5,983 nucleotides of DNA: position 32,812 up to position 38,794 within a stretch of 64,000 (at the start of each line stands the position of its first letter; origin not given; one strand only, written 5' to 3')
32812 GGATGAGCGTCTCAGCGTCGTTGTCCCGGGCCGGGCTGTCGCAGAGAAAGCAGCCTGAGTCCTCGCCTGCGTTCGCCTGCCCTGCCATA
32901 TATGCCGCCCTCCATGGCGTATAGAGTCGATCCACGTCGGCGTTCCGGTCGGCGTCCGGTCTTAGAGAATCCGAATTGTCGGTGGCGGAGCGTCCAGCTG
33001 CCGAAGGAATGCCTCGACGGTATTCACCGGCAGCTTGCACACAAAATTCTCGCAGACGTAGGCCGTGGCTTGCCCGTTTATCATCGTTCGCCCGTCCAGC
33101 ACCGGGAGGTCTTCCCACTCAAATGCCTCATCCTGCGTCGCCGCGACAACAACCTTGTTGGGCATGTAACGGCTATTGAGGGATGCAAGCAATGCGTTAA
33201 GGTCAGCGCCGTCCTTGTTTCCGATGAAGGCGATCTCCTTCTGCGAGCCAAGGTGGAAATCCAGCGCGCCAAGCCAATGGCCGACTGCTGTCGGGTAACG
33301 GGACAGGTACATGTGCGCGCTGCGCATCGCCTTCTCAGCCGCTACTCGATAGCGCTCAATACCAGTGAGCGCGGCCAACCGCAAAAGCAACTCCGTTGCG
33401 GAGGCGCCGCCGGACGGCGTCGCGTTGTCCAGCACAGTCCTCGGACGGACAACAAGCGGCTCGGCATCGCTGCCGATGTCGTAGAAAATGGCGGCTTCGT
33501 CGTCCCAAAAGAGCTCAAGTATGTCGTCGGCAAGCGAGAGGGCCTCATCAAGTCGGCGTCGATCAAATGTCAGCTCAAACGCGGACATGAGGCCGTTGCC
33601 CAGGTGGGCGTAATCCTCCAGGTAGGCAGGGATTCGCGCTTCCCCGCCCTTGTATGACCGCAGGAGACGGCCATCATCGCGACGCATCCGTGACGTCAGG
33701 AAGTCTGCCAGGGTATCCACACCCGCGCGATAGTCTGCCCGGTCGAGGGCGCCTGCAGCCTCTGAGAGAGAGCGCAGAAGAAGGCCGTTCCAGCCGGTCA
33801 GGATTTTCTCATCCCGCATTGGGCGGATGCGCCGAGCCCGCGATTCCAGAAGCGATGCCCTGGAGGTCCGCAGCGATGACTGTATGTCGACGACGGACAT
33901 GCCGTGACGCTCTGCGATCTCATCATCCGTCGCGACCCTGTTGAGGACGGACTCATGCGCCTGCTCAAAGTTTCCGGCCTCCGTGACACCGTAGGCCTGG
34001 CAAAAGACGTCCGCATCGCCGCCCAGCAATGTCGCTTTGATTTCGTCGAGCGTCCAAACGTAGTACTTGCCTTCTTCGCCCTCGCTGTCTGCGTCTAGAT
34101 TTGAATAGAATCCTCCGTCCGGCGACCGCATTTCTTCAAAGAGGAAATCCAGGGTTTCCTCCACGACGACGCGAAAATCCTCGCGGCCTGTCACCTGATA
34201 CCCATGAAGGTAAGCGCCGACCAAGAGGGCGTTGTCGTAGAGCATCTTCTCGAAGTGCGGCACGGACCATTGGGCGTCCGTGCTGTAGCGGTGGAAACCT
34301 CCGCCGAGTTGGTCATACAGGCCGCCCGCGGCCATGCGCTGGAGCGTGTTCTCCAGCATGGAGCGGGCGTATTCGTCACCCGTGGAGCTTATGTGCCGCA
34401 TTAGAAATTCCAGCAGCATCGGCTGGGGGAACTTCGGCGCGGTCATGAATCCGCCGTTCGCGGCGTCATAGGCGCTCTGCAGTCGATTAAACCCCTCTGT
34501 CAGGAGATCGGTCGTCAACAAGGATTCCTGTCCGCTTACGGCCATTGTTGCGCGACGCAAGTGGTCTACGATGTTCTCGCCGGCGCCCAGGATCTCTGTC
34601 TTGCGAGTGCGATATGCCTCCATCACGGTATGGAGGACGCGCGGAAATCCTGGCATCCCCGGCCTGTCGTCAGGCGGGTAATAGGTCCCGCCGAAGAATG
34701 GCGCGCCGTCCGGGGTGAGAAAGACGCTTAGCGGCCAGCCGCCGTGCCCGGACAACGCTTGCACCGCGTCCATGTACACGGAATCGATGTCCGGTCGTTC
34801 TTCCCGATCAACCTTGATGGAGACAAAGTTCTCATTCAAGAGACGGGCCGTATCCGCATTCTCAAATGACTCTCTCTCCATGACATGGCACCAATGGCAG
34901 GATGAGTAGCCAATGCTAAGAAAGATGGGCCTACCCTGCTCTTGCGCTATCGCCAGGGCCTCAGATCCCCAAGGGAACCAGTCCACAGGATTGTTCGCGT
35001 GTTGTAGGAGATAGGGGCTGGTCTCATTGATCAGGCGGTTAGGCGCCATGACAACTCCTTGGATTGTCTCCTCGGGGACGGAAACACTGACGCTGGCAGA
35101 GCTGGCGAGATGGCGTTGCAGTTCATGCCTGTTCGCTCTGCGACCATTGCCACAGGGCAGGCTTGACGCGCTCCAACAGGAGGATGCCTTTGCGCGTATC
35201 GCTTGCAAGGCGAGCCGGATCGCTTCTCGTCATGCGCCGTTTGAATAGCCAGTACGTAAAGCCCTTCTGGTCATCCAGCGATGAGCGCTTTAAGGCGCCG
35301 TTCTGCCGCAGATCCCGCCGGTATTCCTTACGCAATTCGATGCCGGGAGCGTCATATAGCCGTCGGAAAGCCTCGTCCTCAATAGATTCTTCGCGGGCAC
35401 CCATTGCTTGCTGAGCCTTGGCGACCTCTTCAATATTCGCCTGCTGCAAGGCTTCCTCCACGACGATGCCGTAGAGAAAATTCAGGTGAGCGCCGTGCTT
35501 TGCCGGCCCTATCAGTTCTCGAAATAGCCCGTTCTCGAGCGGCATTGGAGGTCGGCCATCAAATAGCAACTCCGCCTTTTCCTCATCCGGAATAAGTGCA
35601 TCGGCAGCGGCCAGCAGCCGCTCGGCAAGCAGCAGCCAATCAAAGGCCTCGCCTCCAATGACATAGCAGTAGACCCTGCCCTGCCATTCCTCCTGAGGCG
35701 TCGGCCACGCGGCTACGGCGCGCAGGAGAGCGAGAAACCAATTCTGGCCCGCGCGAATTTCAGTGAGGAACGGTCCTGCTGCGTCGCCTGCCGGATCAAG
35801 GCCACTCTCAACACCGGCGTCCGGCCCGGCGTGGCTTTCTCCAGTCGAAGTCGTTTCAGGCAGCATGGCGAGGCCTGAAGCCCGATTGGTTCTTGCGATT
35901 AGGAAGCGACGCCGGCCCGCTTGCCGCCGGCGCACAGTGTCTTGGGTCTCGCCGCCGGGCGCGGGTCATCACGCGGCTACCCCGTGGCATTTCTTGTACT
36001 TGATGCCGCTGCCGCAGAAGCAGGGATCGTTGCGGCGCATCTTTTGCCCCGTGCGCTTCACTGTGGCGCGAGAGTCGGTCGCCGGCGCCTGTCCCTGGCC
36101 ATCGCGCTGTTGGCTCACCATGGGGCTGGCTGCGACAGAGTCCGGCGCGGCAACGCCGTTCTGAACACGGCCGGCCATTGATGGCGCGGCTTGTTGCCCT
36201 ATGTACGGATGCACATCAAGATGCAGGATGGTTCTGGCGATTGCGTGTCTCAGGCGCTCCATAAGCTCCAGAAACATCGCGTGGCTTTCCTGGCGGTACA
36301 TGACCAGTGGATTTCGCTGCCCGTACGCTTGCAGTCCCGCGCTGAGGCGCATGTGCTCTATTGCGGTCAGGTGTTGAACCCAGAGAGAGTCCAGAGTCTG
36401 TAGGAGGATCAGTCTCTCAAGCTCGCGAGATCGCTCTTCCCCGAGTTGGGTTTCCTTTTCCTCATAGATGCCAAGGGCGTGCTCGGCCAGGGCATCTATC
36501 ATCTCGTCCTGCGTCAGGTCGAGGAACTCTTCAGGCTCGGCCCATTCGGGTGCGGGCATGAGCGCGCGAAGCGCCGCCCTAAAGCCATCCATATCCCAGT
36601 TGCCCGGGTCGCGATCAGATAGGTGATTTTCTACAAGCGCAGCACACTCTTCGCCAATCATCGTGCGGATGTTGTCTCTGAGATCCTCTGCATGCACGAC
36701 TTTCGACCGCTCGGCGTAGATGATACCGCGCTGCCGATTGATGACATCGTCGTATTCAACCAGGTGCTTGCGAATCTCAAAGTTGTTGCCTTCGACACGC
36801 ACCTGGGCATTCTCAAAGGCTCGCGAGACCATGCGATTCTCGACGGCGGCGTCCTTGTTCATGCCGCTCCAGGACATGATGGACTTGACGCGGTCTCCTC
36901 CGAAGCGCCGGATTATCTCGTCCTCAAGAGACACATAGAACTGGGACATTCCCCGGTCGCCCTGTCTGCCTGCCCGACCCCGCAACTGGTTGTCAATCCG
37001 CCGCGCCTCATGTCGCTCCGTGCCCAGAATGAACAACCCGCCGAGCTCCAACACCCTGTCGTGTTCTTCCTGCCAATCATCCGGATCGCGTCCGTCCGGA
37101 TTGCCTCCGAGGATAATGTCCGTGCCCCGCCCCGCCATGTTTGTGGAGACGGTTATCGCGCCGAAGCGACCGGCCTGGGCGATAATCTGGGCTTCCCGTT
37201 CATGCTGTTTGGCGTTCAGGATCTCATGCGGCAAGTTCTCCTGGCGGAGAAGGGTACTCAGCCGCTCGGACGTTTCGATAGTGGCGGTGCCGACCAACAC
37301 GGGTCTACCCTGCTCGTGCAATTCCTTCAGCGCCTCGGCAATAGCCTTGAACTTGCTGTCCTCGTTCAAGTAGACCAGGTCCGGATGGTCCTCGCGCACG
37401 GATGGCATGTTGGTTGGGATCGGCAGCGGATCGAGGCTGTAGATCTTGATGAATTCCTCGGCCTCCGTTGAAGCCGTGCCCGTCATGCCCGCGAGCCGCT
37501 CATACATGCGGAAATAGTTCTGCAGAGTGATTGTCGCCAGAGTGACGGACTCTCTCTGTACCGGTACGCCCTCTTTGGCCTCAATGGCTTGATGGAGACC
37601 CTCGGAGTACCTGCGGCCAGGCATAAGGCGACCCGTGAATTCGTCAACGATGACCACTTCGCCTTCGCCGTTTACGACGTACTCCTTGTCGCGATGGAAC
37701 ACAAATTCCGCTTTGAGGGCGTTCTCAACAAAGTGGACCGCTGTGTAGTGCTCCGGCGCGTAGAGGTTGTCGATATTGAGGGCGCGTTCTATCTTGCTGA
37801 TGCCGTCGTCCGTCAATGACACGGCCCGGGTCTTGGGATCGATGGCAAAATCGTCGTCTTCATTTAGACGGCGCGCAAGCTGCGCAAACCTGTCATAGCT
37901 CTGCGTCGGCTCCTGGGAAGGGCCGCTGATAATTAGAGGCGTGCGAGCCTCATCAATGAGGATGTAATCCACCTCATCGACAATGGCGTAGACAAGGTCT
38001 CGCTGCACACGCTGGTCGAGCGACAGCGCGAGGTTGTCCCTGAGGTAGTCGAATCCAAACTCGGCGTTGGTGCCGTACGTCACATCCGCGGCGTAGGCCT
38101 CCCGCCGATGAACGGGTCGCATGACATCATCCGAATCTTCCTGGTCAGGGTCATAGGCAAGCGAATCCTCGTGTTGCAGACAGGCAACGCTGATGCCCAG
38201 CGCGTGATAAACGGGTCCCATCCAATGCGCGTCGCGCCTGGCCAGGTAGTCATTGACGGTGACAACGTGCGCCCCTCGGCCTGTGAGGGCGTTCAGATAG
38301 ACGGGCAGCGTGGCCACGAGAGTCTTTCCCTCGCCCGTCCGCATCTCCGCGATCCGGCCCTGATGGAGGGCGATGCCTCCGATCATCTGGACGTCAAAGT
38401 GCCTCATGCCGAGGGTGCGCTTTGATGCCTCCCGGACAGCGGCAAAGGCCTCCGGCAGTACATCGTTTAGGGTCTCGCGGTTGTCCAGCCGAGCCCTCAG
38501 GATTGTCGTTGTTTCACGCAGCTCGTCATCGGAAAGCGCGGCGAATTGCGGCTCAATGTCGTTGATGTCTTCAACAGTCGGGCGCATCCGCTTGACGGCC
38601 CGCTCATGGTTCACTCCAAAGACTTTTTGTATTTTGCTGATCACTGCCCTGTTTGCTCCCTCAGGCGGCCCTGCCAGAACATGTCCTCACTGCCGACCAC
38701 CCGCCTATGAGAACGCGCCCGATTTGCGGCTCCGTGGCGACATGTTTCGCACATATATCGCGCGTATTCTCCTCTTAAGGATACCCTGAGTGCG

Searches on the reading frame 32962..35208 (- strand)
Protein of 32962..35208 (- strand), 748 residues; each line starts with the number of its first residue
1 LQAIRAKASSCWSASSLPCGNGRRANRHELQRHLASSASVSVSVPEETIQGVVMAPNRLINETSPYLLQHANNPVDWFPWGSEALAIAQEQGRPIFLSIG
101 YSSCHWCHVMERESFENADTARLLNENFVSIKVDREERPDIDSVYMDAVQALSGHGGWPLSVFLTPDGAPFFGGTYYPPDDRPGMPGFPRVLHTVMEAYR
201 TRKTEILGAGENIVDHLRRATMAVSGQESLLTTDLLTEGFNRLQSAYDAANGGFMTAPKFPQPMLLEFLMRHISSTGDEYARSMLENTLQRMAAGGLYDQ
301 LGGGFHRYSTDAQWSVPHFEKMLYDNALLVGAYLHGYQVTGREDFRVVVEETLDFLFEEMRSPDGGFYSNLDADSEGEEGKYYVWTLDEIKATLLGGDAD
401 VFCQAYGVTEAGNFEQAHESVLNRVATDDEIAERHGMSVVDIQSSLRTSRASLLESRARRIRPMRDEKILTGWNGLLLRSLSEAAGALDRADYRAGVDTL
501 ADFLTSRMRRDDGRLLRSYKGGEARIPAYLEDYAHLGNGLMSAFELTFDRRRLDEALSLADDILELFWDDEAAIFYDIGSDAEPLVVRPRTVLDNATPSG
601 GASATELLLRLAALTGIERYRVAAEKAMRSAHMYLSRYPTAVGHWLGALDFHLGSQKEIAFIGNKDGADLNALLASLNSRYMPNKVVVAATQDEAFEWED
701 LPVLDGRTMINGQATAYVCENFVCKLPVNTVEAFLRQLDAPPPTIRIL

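Call 36: search_protein_families(library=pfam, proteins=[window:32962-35208:-], max_evalue=0.00001)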
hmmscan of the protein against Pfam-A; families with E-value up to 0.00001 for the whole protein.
window:32962-35208:- (748 aa): 2 families
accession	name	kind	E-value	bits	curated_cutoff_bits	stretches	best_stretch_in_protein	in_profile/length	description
PF03190.21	Thioredox_DsbH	-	6.2e-75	251.1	27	1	57-217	2-162/163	Protein of unknown function, DUF255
PF13899.12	Thioredoxin_7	-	7.8e-11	42.4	27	1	77-166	2-83/83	Thioredoxin-like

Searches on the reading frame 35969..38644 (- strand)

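Call 36: search_protein_families(library=pfam, proteins=[window:35969-38644:-], max_evalue=0.00001)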
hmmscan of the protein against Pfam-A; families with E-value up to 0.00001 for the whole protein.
window:35969-38644:- (891 aa): 5 families
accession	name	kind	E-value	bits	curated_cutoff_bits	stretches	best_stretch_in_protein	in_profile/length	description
PF07517.20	SecA_DEAD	-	1.1e-126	422.5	24.6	1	6-398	2-289/290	SecA DEAD-like domain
PF21090.3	P-loop_SecA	-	3.4e-79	265.7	27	1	414-598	1-205/205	SecA P-loop domain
PF07516.18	SecA_SW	-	8.5e-57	192.9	26.7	1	600-809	1-199/200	SecA Wing and Scaffold domain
PF01043.26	SecA_PP_bind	-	4.6e-41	140.3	23.5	1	247-355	3-110/110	SecA preprotein cross-linking domain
PF02810.21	SEC-C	-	3.7e-09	36.7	20.4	1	871-888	1-18/19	SEC-C motif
